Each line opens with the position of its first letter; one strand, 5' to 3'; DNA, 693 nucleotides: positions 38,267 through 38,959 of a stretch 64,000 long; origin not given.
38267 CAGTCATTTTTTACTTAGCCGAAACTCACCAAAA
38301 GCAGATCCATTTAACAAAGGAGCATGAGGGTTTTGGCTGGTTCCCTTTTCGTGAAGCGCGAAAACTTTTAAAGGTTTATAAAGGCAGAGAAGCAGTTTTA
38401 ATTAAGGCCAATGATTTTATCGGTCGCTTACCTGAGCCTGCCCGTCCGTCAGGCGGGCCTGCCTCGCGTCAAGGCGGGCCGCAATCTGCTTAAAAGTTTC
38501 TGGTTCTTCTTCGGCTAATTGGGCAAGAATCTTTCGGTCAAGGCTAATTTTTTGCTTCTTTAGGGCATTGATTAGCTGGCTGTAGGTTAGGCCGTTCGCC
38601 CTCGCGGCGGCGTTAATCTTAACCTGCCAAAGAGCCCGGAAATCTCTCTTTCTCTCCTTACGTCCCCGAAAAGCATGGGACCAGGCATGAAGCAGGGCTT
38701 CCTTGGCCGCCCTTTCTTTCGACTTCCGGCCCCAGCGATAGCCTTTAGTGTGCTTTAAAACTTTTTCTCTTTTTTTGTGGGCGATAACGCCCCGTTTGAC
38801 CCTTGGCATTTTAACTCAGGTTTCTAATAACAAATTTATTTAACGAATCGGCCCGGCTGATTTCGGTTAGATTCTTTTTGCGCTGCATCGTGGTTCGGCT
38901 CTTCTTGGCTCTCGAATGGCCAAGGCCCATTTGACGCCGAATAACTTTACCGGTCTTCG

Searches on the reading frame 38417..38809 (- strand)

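Call 47: search_protein_families(library=pfam, proteins=[window:38417-38809:-], max_evalue=0.05)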
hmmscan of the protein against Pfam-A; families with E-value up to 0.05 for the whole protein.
window:38417-38809:- (130 aa): 5 families
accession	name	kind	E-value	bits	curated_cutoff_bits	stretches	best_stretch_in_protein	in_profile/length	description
PF00453.23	Ribosomal_L20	-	4.9e-37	126.8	30.8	1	3-109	1-107/107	Ribosomal protein L20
PF12840.13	HTH_20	-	0.0042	17.5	27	1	92-117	7-32/51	Helix-turn-helix domain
PF13467.12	RHH_4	-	0.019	15.4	25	0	60-88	21-48/67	Ribbon-helix-helix domain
PF01022.26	HTH_5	-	0.024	14.9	22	0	92-118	5-30/47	Bacterial regulatory protein, arsR family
PF13404.12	HTH_AsnC-type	-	0.029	14.7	27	0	90-113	4-27/42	AsnC-type helix-turn-helix domain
